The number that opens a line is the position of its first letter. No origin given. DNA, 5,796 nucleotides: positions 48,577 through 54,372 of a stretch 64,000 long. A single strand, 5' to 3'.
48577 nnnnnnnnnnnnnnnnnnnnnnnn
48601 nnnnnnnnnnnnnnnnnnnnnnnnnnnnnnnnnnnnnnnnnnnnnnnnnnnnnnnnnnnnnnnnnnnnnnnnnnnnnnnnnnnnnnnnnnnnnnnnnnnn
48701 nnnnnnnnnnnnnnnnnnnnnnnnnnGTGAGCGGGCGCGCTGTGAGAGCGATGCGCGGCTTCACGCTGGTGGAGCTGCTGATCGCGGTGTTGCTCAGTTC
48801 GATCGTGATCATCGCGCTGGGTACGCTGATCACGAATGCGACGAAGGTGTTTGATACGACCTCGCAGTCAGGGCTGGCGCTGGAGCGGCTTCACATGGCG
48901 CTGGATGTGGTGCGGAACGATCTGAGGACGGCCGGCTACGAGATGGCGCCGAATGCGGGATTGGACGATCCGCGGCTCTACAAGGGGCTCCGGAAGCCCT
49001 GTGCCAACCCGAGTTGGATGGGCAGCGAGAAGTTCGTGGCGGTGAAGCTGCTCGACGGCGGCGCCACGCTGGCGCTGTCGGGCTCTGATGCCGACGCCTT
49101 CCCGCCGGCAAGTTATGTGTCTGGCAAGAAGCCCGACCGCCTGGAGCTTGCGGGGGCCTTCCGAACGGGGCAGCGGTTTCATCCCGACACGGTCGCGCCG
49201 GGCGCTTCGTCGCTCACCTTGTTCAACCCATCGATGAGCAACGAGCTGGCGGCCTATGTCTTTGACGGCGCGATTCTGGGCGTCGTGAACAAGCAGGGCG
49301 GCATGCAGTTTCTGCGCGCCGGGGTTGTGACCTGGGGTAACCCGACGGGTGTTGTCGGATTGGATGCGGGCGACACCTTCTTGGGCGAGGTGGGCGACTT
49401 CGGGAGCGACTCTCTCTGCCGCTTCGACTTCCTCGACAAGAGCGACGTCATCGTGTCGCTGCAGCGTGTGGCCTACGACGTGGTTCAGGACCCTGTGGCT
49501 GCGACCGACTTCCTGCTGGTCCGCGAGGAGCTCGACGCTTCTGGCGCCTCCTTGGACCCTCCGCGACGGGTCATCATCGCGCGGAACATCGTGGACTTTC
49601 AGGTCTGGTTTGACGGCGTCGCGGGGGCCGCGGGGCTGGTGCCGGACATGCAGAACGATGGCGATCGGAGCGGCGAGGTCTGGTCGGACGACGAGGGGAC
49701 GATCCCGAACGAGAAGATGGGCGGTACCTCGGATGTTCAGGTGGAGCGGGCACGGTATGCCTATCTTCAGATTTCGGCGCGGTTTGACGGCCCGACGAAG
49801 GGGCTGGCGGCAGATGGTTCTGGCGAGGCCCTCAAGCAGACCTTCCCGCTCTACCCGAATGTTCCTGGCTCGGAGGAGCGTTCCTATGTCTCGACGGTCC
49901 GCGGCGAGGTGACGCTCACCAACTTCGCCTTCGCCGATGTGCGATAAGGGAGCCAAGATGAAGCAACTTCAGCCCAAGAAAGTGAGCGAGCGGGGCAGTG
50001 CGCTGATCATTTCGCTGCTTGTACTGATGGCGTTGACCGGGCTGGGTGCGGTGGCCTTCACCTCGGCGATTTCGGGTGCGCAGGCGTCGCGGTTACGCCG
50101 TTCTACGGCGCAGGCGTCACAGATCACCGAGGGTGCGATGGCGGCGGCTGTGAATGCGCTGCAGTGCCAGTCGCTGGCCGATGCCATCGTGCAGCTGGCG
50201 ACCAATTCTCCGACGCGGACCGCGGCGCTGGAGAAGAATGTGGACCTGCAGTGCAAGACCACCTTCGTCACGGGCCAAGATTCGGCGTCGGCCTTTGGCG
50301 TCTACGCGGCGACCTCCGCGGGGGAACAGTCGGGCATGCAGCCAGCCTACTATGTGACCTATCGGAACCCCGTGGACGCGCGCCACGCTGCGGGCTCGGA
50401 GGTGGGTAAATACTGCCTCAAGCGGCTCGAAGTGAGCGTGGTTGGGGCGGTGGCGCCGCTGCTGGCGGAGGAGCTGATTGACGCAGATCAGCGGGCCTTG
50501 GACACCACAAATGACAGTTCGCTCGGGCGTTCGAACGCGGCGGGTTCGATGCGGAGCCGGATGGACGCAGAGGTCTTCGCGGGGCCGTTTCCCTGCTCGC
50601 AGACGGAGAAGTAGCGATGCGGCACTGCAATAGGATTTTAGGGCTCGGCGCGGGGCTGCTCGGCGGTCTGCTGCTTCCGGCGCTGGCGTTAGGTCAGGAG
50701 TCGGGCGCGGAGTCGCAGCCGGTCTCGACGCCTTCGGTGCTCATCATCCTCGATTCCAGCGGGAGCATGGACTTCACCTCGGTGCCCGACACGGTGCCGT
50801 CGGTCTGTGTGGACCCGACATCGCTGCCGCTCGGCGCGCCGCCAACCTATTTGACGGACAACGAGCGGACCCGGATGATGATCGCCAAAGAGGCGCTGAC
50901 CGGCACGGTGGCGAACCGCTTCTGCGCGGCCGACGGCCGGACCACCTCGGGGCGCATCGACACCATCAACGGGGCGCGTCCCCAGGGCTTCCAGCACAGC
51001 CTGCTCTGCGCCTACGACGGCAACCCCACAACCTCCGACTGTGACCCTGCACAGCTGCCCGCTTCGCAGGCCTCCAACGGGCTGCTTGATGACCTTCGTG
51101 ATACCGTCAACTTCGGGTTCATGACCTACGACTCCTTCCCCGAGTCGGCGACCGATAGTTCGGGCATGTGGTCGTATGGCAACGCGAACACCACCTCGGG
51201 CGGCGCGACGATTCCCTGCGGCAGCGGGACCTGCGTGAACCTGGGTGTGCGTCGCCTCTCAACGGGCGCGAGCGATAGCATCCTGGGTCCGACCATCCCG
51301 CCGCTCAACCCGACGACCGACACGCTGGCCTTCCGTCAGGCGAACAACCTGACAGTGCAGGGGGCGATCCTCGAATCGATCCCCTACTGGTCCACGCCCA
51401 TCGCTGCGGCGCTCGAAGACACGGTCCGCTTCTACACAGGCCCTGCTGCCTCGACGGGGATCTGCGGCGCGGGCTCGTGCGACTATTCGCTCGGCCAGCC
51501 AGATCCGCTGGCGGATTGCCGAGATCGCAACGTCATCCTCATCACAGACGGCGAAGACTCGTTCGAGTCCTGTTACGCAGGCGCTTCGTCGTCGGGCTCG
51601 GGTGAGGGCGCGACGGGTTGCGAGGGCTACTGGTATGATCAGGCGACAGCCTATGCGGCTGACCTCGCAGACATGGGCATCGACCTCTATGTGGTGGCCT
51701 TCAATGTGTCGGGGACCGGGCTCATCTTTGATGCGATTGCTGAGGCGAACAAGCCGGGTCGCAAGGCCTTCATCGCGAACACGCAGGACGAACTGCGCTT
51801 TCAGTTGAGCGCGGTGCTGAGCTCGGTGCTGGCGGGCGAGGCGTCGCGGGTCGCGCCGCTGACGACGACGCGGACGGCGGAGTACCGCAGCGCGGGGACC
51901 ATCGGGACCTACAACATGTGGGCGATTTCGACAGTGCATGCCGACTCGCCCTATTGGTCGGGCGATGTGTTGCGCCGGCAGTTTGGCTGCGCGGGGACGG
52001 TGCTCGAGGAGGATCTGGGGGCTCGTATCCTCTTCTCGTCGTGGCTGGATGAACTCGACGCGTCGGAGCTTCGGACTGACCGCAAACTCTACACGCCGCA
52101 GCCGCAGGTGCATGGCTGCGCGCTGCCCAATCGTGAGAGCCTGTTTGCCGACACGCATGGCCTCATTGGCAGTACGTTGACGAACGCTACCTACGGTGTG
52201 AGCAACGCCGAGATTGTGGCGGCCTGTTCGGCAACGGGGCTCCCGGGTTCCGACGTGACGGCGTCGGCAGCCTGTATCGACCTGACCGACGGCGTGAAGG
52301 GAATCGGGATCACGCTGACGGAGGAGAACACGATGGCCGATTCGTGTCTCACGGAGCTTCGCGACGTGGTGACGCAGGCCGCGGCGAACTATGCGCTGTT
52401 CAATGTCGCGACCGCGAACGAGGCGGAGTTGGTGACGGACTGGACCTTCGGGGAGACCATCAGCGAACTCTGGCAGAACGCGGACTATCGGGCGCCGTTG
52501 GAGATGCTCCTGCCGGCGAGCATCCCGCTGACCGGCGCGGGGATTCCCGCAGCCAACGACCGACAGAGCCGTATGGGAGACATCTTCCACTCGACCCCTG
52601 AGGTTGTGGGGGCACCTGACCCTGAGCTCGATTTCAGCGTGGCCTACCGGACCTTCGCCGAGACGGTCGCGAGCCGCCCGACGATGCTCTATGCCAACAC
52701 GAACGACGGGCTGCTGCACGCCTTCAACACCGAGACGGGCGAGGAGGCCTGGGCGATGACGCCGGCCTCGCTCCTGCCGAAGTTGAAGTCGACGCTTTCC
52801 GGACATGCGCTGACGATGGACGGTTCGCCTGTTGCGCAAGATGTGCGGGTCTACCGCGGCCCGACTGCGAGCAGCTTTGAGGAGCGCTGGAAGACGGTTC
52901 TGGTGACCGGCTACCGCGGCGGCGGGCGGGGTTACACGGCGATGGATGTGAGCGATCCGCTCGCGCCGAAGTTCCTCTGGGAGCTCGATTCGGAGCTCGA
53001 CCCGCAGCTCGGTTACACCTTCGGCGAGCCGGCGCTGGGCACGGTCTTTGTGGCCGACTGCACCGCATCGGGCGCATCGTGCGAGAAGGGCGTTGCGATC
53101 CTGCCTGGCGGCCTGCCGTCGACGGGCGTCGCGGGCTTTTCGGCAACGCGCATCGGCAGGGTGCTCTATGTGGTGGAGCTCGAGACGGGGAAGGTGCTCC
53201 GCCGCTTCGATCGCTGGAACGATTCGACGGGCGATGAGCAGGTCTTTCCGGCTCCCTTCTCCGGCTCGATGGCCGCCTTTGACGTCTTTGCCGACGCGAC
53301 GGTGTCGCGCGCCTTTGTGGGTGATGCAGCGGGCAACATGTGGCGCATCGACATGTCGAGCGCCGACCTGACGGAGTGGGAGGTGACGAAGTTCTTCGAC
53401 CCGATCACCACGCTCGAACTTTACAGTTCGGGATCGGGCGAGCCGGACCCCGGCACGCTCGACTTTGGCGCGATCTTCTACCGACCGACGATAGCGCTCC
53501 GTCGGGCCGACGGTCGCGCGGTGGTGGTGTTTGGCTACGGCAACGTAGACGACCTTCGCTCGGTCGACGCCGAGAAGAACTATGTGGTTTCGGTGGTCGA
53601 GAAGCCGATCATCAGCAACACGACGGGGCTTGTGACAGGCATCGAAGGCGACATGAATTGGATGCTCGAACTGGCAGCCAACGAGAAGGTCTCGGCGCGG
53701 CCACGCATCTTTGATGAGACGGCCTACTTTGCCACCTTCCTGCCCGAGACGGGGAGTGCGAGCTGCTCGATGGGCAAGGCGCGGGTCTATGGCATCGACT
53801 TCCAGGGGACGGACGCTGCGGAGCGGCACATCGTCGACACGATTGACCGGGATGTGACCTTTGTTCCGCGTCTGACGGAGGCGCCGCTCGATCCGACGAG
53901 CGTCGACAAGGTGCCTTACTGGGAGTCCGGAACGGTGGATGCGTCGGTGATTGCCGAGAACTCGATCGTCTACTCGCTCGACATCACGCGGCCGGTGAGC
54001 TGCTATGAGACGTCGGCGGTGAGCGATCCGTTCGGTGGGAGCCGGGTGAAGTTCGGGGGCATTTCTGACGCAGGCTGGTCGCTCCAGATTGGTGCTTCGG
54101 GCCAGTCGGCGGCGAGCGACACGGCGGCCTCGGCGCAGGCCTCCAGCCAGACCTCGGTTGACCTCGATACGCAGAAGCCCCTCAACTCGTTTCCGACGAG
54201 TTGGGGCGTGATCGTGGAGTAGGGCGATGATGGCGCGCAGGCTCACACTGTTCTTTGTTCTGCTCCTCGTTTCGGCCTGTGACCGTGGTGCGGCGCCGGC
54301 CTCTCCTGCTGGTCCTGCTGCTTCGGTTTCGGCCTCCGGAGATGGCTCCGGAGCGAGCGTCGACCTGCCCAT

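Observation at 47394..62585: Minor-pilin/PilY1 operon fused to a protease, SpoIID and an efflux pump in one coupled cluster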

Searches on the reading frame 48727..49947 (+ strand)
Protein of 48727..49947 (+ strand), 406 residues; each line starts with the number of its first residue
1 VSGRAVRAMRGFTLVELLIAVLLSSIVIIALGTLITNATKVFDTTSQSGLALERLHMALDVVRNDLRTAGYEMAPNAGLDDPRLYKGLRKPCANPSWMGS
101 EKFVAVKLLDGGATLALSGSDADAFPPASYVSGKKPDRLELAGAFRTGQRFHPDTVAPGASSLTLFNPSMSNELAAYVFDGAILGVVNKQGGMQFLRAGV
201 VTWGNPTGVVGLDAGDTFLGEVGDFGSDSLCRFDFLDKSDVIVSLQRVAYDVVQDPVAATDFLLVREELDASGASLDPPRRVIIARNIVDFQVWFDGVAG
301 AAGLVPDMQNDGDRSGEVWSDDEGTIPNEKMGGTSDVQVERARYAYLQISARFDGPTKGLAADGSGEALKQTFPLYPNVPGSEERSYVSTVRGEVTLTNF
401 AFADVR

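Call 4: search_protein_families(library=pfam, proteins=[window:48727-49947:+], max_evalue=0.01)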
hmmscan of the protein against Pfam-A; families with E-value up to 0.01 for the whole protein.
window:48727-49947:+ (406 aa): 1 family
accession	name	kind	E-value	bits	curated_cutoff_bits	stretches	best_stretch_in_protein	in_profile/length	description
PF07963.17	N_methyl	-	1.4e-05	24.8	21.2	1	8-31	3-26/27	Prokaryotic N-terminal methylation motif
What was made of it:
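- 48727..49947 (+): pilW-like minor pilin, 406 aa. It overlaps the pilV stop by 4 nt (GTGA). N_methyl E 1.4e-5 (call 4).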

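Call 5: search_protein_families(library=ncbifam, proteins=[window:48727-49947:+], max_evalue=0.01)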
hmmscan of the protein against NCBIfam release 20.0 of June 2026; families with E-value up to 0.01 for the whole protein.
window:48727-49947:+ (406 aa): 6 families
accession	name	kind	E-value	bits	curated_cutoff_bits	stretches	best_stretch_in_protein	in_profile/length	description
NF007848.0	PRK10557.1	equivalog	6.6e-06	25.6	120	1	8-71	9-72/192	prepilin peptidase-dependent protein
TIGR02523.1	type_IV_pilV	equivalog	0.00054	20.5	52.2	1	10-53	2-45/139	type IV pilus modification protein PilV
NF038304.1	EPS_HpsC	equivalog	0.00082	19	200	1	7-71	18-82/318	hormogonium polysaccharide secretion pseudopilin HpsC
TIGR02532.1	IV_pilin_GFxxxE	domain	0.0018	18.1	16.3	1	10-30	2-22/24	prepilin-type N-terminal cleavage/methylation domain-containing protein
TIGR02599.1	TIGR02599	subfamily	0.0025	17.1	256.5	1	11-69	1-59/361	Verru_Chthon cassette protein C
NF041002.1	pilin_ComGF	equivalog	0.0039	17.4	80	1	10-72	2-62/139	competence type IV pilus minor pilin ComGF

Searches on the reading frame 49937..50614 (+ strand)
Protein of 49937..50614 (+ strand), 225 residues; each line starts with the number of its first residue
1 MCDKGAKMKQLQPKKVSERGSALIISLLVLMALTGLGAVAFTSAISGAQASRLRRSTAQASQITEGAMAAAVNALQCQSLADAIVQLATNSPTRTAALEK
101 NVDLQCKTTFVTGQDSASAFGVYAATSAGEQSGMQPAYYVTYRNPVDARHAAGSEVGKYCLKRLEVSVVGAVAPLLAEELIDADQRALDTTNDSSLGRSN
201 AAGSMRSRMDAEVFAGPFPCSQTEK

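Call 4: search_protein_families(library=pfam, proteins=[window:49937-50614:+], max_evalue=0.01)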
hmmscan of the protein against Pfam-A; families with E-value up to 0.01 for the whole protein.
window:49937-50614:+ (225 aa): 0 families

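Call 5: search_protein_families(library=ncbifam, proteins=[window:49937-50614:+], max_evalue=0.01)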
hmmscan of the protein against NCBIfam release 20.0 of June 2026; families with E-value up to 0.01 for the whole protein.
window:49937-50614:+ (225 aa): 1 family
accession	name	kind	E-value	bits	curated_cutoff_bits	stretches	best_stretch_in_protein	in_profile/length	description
NF037980.1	T2SS_GspK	equivalog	0.00017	21.3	130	1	18-151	1-118/307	type II secretion system minor pseudopilin GspK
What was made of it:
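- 49958..50614 (+): pilX-like (GspK-like) minor pilin, 218 aa (alternative ATG at 49937). Weak NF037980 GspK hit, E 1.7e-4 (call 5).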

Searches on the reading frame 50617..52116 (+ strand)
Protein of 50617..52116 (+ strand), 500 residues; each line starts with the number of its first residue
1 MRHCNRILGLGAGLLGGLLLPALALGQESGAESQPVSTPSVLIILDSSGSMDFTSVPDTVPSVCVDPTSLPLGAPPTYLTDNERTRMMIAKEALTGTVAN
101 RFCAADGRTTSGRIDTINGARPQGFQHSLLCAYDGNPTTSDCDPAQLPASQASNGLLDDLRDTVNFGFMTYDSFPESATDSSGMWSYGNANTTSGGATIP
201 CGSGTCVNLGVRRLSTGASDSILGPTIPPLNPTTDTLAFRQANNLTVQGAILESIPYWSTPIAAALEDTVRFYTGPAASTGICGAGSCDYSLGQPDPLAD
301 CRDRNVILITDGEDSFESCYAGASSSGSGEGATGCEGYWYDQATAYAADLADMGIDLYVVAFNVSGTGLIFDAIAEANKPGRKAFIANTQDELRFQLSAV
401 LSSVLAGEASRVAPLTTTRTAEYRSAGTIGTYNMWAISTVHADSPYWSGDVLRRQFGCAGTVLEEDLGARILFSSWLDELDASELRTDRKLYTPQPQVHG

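Call 49: search_protein_families(library=pfam, proteins=[window:50617-52116:+], max_evalue=5)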
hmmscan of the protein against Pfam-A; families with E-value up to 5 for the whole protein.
window:50617-52116:+ (500 aa): 0 families

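Call 50: search_protein_families(library=ncbifam, proteins=[window:50617-52116:+], max_evalue=5)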
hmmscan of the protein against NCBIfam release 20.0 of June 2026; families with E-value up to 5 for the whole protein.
window:50617-52116:+ (500 aa): 0 families

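Call 87: search_solved_structures(query=window:50617-51936:+, max_evalue=10)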
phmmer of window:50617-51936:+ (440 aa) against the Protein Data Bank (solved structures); distinct sequences matched with E-value up to 10: 1.
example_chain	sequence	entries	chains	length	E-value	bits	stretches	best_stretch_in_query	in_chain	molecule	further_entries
2qk4_A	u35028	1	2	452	0.11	14.6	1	88-195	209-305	Trifunctional purine biosynthetic protein adenosine-3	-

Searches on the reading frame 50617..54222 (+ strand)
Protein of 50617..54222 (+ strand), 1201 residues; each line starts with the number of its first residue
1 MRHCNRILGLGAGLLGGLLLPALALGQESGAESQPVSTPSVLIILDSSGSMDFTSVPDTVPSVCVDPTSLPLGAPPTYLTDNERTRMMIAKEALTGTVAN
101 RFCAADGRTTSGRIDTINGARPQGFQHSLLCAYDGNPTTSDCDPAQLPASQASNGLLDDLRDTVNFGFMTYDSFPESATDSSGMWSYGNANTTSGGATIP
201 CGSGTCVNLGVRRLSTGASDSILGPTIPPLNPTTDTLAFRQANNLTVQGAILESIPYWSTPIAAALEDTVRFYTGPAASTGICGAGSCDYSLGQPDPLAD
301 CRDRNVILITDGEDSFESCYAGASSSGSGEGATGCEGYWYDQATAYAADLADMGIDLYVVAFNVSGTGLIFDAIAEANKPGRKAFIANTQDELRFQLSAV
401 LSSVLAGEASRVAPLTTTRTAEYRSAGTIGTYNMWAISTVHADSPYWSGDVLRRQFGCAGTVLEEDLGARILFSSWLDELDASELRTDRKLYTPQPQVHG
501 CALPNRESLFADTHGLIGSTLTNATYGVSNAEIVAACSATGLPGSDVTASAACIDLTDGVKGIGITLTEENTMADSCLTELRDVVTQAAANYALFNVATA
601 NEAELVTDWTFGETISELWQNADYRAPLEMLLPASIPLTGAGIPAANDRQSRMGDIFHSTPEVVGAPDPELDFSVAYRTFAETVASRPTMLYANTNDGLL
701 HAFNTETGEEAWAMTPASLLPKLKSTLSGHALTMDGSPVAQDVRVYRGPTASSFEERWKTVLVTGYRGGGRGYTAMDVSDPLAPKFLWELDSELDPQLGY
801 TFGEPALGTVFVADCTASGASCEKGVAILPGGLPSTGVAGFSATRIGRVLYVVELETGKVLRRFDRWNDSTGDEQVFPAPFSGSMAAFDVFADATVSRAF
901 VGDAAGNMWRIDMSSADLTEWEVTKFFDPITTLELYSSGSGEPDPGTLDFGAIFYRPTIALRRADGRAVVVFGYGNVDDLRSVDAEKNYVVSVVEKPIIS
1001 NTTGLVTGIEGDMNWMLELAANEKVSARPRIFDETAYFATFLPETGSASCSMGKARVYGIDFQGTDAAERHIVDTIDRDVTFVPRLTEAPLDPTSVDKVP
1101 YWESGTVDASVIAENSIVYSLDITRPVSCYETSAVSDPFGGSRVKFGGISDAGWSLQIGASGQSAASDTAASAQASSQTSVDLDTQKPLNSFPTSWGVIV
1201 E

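Call 4: search_protein_families(library=pfam, proteins=[window:50617-54222:+], max_evalue=0.01)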
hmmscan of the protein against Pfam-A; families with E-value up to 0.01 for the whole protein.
window:50617-54222:+ (1201 aa): 1 family
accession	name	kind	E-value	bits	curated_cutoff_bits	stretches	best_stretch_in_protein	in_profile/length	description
PF05567.17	T4P_PilY1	-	6.4e-19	68.6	28.1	1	653-986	1-365/411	PilY1 beta-propeller domain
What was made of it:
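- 50617..54222 (+): PilY1 tip adhesin, 1201 aa: signal peptide, N-terminal region with DxSxS/LITDG motifs, C-terminal beta-propeller. PF05567 E 6e-19 (call 4).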

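Call 5: search_protein_families(library=ncbifam, proteins=[window:50617-54222:+], max_evalue=0.01)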
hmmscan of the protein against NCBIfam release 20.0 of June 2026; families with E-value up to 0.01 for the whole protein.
window:50617-54222:+ (1201 aa): 1 family
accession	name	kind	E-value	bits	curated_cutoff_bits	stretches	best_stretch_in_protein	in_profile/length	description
NF040838.1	T4_PilC_Neiss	equivalog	2.1e-05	22.7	350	1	794-928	655-768/1037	PilC family type IV pilus tip adhesin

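Call 12: find_encoding_contigs(protein=window:50617-54222:+, flank=10000, max_places=6)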
Protein window:50617-54222:+ (1201 aa): 1 contig read that carries it; 1 place shown.
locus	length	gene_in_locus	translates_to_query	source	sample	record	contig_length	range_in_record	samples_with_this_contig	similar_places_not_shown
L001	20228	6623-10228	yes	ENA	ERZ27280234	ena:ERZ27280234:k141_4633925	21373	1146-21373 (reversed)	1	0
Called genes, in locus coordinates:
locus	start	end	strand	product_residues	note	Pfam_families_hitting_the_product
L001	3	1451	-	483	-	?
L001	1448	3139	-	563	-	PF01642:MM_CoA_mutase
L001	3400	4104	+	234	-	PF07963:N_methyl (weak)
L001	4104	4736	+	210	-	-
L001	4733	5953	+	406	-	PF07963:N_methyl (weak)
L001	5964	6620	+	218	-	-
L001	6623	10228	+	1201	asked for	PF05567:T4P_PilY1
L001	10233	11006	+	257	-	-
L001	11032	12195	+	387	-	-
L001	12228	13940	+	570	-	PF08486:SpoIID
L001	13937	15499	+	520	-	PF02321:OEP (weak)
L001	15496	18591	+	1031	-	PF00873:ACR_tran, PF03176:MMPL (faint)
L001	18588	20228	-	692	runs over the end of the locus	PF08308:PEGA (weak)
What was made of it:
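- Checked: An independent gene call on the identical metagenome contig gives the same genes (call 12).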

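Call 52: search_solved_structures(query=A3, max_evalue=1)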
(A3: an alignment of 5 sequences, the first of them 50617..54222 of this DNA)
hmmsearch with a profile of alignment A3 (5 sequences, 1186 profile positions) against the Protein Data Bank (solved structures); distinct sequences matched with E-value up to 1: 3.
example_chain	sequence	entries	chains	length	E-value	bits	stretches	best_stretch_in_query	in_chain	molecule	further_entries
3hx6_A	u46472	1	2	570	1.6e-37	132.3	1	644-912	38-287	Type 4 fimbrial biogenesis protein PilY1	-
4tqo_B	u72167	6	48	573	0.018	16.2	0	676-733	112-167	Methanol dehydrogenase protein, large subunit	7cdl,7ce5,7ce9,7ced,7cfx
1yiq_A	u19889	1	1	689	0.55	11.3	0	687-739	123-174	Quinohemoprotein alcohol dehydrogenase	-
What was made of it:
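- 50617..54222 (+): Profile against PDB 3HX6 E 1.6e-37 (call 52).
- On T4aP minor-pilin/PilY1 priming-tip gene set: Profile against 3HX6 E 1.6e-37 (call 52).
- Closest known: Minor-pilin/PilY1 gene clusters of Myxococcus xanthus. Same: The PilY1 C-terminal beta-propeller is homologous to 3HX6 (call 52).
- Checked: PilY1 matches PF05567 (E 6e-19), and its profile matches the P. aeruginosa PilY1 structure 3HX6 (E 1.6e-37, call 52).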
